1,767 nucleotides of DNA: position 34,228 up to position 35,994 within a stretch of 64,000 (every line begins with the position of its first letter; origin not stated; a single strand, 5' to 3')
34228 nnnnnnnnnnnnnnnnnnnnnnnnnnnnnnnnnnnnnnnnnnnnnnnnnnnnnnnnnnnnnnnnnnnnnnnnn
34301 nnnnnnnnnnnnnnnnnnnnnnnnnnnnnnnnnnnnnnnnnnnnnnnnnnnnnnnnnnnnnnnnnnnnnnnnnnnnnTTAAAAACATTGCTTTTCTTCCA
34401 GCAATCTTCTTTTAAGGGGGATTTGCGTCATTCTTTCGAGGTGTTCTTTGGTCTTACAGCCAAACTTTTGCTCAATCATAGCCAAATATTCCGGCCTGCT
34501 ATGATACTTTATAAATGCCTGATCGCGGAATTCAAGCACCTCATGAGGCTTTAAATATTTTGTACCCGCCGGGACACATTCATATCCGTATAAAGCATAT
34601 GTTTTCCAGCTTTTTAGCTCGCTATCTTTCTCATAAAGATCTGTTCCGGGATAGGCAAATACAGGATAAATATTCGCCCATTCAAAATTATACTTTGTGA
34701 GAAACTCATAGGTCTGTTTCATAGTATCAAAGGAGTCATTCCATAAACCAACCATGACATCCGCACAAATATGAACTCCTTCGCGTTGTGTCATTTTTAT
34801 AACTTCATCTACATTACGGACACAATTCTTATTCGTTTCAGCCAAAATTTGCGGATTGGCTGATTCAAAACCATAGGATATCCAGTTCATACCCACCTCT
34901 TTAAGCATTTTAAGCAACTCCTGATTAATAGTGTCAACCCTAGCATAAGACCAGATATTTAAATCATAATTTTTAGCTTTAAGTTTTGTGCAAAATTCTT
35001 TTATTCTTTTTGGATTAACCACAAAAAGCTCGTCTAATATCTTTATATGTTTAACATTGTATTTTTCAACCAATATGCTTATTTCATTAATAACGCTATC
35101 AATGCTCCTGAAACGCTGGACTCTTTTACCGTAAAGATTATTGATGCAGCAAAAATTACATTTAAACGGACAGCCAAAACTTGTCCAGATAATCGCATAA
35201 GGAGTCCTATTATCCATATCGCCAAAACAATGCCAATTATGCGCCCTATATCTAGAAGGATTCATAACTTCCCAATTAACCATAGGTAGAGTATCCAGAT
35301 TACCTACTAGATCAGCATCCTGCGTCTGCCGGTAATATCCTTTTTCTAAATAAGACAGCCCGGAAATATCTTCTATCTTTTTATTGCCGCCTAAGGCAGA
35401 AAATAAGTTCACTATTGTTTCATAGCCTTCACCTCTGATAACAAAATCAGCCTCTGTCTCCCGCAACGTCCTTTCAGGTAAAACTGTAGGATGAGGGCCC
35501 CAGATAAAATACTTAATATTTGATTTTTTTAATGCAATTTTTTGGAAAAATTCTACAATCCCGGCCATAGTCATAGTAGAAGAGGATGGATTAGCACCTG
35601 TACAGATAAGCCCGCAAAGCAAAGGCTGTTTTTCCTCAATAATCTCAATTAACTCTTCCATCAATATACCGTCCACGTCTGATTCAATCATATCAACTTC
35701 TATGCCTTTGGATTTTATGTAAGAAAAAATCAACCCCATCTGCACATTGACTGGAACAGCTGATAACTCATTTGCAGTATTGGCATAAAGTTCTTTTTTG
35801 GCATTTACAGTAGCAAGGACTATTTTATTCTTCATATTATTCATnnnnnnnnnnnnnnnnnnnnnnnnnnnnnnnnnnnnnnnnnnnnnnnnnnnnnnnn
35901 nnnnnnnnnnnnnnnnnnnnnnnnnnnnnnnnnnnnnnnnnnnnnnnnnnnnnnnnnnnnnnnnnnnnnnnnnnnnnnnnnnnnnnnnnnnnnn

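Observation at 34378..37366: Two adjacent paralogous class B (B12-dependent) radical SAM genes, plus a third at 41582-43093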

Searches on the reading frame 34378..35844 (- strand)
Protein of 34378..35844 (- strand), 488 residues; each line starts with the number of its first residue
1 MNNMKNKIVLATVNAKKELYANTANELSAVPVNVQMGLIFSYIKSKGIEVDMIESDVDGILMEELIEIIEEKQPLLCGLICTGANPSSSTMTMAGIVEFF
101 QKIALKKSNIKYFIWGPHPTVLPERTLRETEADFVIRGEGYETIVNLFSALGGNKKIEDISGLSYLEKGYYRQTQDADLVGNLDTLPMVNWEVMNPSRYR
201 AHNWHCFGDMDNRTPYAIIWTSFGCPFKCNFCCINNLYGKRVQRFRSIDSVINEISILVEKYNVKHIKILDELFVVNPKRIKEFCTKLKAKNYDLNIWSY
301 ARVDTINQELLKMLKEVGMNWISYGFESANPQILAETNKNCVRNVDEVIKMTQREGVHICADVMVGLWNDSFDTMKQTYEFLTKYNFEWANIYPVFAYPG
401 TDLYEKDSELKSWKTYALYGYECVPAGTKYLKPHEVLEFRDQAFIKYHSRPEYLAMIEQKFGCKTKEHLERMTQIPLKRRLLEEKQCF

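Call 7: search_protein_families(library=pfam, proteins=[window:34378-35844:-])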
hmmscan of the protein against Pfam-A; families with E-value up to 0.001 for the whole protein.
window:34378-35844:- (488 aa): 2 families
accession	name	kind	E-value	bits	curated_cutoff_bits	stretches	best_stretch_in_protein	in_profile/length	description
PF04055.27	Radical_SAM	-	4.6e-17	63.1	29.5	1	222-382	4-166/166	Radical SAM superfamily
PF02310.24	B12-binding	-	6.4e-12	45.8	32.1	1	41-147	22-120/121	B12 binding domain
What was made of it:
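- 34378..35844 (-): B1: class-B-type radical SAM protein (488 aa; the NCBI start at 35835 gives 485 aa). Pfam B12-binding 45.8 bits and Radical_SAM 63.1 bits (call 7).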

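Call 10: search_protein_families(library=ncbifam, proteins=[window:34378-35844:-], max_evalue=0.001)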
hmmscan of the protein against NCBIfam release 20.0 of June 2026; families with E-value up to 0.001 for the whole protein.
window:34378-35844:- (488 aa): 30 families (the best 25 are shown)
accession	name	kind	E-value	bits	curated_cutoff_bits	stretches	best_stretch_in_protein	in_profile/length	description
TIGR03471.1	HpnJ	equivalog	2e-43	149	577.6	1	88-461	76-446/472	hopanoid biosynthesis associated radical SAM protein HpnJ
TIGR02026.1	BchE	equivalog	3.1e-43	148.4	481.35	1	43-455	32-435/497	magnesium-protoporphyrin IX monomethyl ester anaerobic oxidative cyclase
TIGR04479.1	bcpD_PhpK_rSAM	subfamily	1.7e-30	105.9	600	1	30-388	70-412/504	PhpK family radical SAM P-methyltransferase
NF050148.1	rSAM_ApyD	equivalog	8.4e-30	103.7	750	1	104-416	98-402/645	RiPP biosynthesis radical SAM protein ApyD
TIGR04295.1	B12_rSAM_oligo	hypoth_equivalog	1e-28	100.2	400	1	41-406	33-383/422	TIGR04295 family B12-binding domain-containing radical SAM protein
TIGR04072.2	rSAM_ladder_B12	equivalog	7.5e-25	87.4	360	2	219-386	183-350/443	lipid biosynthesis B12-binding/radical SAM protein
NF038361.1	rSAM_Sden_1168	equivalog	8.6e-25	87.3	575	1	132-409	199-475/560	Sden_1168 family B12-binding radical SAM P-methyltransferase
TIGR04014.1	B12_SAM_MJ_0865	equivalog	1.9e-22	79.7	360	1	106-405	65-356/434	methyl-coenzyme M reductase glutamine C-methyltransferase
TIGR04013.1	B12_SAM_MJ_1487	hypoth_equivalog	8e-20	71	251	1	97-407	57-357/382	TIGR04013 family B12-binding domain/radical SAM domain-containing protein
TIGR03975.1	rSAM_ocin_1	subfamily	2.5e-19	69.2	281.85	1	132-381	182-426/606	RiPP maturation radical SAM C-methyltransferase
TIGR04385.1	B12_rSAM_cofa1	equivalog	6.5e-19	68.5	450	1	38-383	25-362/438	B12 lower ligand biosynthesis radical SAM protein BzaD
TIGR04367.1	HpnR_B12_rSAM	equivalog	1e-17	63.9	650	1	41-420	30-386/490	hopanoid C-3 methylase HpnR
NF033070.1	rSAM_AprD4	equivalog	3.1e-16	59.3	500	1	214-405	194-388/456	AprD4 family radical SAM diol-dehydratase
NF040542.1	rSAM_RCCLKC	equivalog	3.8e-15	56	450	1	97-388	66-353/423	arsinothricin biosynthesis radical SAM protein ArsL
NF033712.0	B12_rSAM_KedN5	subfamily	5.3e-14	51.4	700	1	114-407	96-391/624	KedN5 family methylcobalamin-dependent radical SAM C-methyltransferase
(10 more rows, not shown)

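Call 17: search_solved_structures(query=window:34378-35844:-, max_evalue=0.01)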
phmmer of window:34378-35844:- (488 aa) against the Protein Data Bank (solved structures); distinct sequences matched with E-value up to 0.01: 2.
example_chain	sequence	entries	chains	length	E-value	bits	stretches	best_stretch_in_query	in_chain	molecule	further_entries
6fd2_B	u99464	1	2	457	1.2e-14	57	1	213-406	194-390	Putative apramycin biosynthetic oxidoreductase 4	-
9ccb_A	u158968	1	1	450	1.9e-10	43.1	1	115-405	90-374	Radical SAM core domain-containing protein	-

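Call 41: find_homologous_proteins(query=window:34378-35844:-, max_evalue=1e-10)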
Query window:34378-35844:- (488 aa): 3144 proteins with E <= 1e-10 among 8000 candidates; the best 120 are listed.
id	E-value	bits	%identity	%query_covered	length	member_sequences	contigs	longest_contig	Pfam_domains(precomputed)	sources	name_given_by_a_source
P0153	0.0e+0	1131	100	99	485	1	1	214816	PF04055.28,PF02310.25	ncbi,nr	ncbi:MAG: radical SAM protein [Candidatus Saelkia tenebricola]|nr:radical SAM protein [Candidatus Sa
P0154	1.9e-251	853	73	99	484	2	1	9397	PF04055.28,PF02310.25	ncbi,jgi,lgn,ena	-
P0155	6.9e-250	848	73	99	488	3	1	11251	PF04055.28,PF02310.25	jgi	jgi:radical SAM superfamily enzyme YgiQ (UPF0313 family)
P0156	6.9e-249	844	73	98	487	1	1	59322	PF04055.28,PF02310.25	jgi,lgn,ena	-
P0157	4.0e-246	835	73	98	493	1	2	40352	PF04055.28,PF02310.25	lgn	-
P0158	1.1e-241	821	71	98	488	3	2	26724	PF04055.28,PF02310.25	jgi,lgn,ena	-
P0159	5.5e-241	818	71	98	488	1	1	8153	PF04055.28,PF02310.25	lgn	-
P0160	1.9e-240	817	71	98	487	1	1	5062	PF04055.28,PF02310.25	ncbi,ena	-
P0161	2.6e-240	816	71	98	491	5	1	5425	PF04055.28,PF02310.25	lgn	-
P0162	5.4e-229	779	69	99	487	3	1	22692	PF04055.28,PF02310.25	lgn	-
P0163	1.4e-227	774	68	99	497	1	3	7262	PF04055.28,PF02310.25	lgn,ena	-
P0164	4.6e-224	763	65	99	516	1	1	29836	PF04055.28,PF02310.25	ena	-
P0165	1.9e-223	761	66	99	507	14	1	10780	PF04055.28,PF02310.25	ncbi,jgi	ncbi:MAG: radical SAM protein [Candidatus Omnitrophota bacterium]|jgi:radical SAM superfamily enzyme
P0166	1.7e-222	757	65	99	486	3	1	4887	PF04055.28,PF02310.25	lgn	-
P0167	4.6e-222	756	66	99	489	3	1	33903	PF04055.28,PF02310.25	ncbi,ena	-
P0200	3.0e-183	628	55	98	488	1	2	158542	PF04055.28,PF02310.25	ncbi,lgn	-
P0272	3.5e-154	532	48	98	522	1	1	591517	PF04055.28,PF02310.25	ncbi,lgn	-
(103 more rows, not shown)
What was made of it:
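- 34378..35844 (-): Saelkia tenebricola protein, with orthologues at 60-73% identity (call 41).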

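Call 42: find_encoding_contigs(protein=P0272, flank=10000, max_places=1)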
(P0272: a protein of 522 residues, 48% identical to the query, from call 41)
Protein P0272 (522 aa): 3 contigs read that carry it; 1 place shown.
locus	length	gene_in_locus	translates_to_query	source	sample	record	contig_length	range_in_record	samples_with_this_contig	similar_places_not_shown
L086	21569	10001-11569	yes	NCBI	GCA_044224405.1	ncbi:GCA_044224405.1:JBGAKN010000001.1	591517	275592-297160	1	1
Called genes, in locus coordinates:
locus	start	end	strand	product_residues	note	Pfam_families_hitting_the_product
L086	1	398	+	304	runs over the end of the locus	PF13641:Glyco_tranf_2_3, PF00535:Glycos_transf_2, PF10111:Glyco_tranf_2_2 (faint), PF13632:Glyco_trans_2_3 (weak)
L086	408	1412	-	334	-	PF00288:GHMP_kinases_N, PF08544:GHMP_kinases_C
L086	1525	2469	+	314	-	PF01073:3Beta_HSD (weak), PF01370:Epimerase, PF04321:RmlD_sub_bind, PF05368:NmrA, PF16363:GDP_Man_Dehyd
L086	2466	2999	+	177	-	PF00908:dTDP_sugar_isom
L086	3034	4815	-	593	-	PF04055:Radical_SAM, PF13186:SPASM (weak)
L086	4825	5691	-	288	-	PF00106:adh_short, PF08659:KR, PF13561:adh_short_C2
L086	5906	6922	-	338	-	-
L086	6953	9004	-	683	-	PF02310:B12-binding (weak), PF04055:Radical_SAM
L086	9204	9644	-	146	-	-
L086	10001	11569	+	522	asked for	PF02310:B12-binding, PF04055:Radical_SAM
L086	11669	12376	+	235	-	PF01370:Epimerase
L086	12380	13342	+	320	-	PF01073:3Beta_HSD, PF01370:Epimerase, PF04321:RmlD_sub_bind (weak), PF13460:NAD_binding_10, PF16363:GDP_Man_Dehyd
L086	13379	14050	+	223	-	PF00535:Glycos_transf_2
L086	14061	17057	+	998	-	-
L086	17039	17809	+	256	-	PF00005:ABC_tran, PF13304:AAA_21 (faint)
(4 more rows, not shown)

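Call 43: find_encoding_contigs(protein=P0200, flank=10000, max_places=1)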
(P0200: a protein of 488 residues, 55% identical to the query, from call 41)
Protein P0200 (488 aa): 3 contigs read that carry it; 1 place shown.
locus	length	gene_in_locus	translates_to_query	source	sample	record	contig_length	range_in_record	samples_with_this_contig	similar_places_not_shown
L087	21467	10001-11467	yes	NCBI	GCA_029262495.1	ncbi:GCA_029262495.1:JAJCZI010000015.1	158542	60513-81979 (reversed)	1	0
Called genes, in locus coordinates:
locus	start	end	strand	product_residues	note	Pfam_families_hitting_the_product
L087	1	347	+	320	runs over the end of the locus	PF01370:Epimerase, PF04321:RmlD_sub_bind, PF05368:NmrA, PF16363:GDP_Man_Dehyd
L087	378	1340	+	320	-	PF01370:Epimerase, PF02719:Polysacc_synt_2 (faint), PF04321:RmlD_sub_bind (weak), PF16363:GDP_Man_Dehyd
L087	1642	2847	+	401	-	PF01266:DAO, PF13450:NAD_binding_8 (weak)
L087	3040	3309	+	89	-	-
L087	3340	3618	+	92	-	-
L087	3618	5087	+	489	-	PF02310:B12-binding, PF04055:Radical_SAM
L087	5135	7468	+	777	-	PF00754:F5_F8_type_C, PF22633:F5_F8_type_C_2 (weak)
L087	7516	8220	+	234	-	PF00535:Glycos_transf_2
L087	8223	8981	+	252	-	PF01370:Epimerase, PF04321:RmlD_sub_bind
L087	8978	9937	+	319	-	PF01073:3Beta_HSD (weak), PF01370:Epimerase, PF02719:Polysacc_synt_2 (faint), PF07993:NAD_binding_4 (faint), PF13460:NAD_binding_10, PF16363:GDP_Man_Dehyd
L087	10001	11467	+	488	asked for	PF02310:B12-binding, PF04055:Radical_SAM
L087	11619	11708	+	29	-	-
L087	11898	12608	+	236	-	PF00483:NTP_transferase, PF12804:NTP_transf_3, PF00535:Glycos_transf_2 (weak)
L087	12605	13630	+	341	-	PF00288:GHMP_kinases_N, PF08544:GHMP_kinases_C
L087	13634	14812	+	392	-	PF00266:Aminotran_5 (weak), PF01041:DegT_DnrJ_EryC1, PF01053:Cys_Met_Meta_PP (weak), PF01212:Beta_elim_lyase (faint)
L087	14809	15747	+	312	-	PF01073:3Beta_HSD, PF01370:Epimerase, PF02719:Polysacc_synt_2, PF04321:RmlD_sub_bind, PF05368:NmrA (faint), PF16363:GDP_Man_Dehyd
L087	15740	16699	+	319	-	PF01370:Epimerase, PF04321:RmlD_sub_bind (weak), PF16363:GDP_Man_Dehyd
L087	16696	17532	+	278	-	PF13292:DXP_synthase_N (weak), PF00456:Transketolase_N, PF02775:TPP_enzyme_C (weak), PF00676:E1_dh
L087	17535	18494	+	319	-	PF02779:Transket_pyr, PF02780:Transketolase_C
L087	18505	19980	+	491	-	PF02310:B12-binding, PF04055:Radical_SAM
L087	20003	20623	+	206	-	PF13580:SIS_2, PF01380:SIS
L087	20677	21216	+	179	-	PF00702:Hydrolase (weak), PF08645:PNK3P, PF13419:HAD_2 (faint), PF13242:Hydrolase_like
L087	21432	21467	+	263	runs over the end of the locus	PF01061:ABC2_membrane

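Call 84: search_solved_structures(query=A3, max_evalue=0.001)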
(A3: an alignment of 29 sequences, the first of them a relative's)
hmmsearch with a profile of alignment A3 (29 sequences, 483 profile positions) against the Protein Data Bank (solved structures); distinct sequences matched with E-value up to 0.001: 12.
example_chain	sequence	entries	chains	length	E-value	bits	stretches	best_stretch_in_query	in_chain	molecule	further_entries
6fd2_B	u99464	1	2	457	2.4e-21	79.2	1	210-415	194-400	Putative apramycin biosynthetic oxidoreductase 4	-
9ccb_A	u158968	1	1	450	9.6e-20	73.9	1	105-407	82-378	Radical SAM core domain-containing protein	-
5ul2_A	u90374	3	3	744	1.3e-12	50.4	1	28-383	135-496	OxsB protein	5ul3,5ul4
9p2u_A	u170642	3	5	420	1.7e-08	36.8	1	301-407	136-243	Radical S-adenosylmethionine methyltransferase NocN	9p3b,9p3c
9n1b_A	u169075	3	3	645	1.3e-07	33.8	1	120-395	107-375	Radical SAM protein | Radical SAM enzyme CysS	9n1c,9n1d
6wte_A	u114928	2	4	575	2.7e-07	32.8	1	33-379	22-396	B12-binding domain-containing protein | Tryptophan-C2-methyltransferase containing B12-binding domain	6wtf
2qgq_A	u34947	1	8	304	4.9e-06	28.7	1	211-403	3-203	Protein TM_1862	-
4jc0_A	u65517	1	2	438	5e-06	28.7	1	207-403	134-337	Ribosomal protein S12 methylthiotransferase RimO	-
6iad_A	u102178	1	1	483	1.2e-05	27.4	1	298-406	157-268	Histone acetyltransferase, ELP3 family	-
6iaz_A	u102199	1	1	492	1.2e-05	27.4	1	298-406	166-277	Histone acetyltransferase, ELP3 family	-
6ia8_A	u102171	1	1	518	1.4e-05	27.2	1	298-406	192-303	Histone acetyltransferase, ELP3 family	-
6qk7_C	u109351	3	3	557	0.00031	22.8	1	299-415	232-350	Elongator complex protein 3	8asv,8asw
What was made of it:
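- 34378..35844 (-): A family profile aligns from its N-terminal domain onward to OxsB and TsrM (call 84).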
